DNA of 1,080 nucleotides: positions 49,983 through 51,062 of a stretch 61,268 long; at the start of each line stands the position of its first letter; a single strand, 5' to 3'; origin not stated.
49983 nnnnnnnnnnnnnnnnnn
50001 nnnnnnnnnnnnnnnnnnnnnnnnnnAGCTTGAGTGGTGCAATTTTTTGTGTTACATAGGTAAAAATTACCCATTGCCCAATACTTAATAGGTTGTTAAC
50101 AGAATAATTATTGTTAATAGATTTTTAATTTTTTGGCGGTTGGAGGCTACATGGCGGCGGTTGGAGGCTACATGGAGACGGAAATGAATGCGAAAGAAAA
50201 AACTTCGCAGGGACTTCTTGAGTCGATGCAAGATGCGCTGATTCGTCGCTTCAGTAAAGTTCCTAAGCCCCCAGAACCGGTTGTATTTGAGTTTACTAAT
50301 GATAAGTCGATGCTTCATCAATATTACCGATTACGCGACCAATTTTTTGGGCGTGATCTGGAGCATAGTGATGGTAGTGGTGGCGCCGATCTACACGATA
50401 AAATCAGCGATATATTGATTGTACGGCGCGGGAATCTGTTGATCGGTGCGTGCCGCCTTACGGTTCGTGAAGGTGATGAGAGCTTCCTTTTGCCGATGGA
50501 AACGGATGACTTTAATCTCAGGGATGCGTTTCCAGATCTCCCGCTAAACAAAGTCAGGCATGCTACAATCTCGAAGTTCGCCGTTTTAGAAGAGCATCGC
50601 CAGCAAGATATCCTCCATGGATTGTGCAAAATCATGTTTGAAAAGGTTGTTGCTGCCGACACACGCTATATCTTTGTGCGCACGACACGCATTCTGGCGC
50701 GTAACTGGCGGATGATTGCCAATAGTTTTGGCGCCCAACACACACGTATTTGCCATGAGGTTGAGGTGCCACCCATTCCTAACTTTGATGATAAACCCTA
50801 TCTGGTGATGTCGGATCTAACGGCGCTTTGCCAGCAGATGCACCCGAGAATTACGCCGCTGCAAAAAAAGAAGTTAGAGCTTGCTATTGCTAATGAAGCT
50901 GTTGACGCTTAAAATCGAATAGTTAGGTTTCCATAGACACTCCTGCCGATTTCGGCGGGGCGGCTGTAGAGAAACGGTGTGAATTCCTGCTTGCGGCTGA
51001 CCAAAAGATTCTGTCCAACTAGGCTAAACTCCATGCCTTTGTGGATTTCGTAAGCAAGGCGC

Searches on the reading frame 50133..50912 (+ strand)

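Call 4: search_protein_families(library=pfam, proteins=[window:50133-50912:+], max_evalue=0.01)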
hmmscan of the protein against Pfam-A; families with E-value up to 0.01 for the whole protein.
window:50133-50912:+ (259 aa): 2 families
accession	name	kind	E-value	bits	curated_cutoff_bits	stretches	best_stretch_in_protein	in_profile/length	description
PF13444.12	Acetyltransf_5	-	0.00025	22.1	22.4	1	76-164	10-100/102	Acetyltransferase (GNAT) domain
PF21926.2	FeeM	-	0.0031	17.7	27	1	90-213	32-151/158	N-acyl amino acid synthase FeeM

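Call 5: search_protein_families(library=padloc, proteins=[window:50133-50912:+], max_evalue=0.01)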
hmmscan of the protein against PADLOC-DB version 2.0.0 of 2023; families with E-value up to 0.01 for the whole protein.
window:50133-50912:+ (259 aa): 0 families

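Call 6: search_protein_families(library=ncbifam, proteins=[window:50133-50912:+], max_evalue=0.01)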
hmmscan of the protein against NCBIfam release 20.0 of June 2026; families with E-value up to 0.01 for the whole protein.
window:50133-50912:+ (259 aa): 1 family
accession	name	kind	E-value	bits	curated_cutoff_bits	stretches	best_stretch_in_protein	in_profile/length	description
TIGR03694.1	exosort_acyl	subfamily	0.00057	19.4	111.95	1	56-159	14-127/241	PEP-CTERM/exosortase system-associated acyltransferase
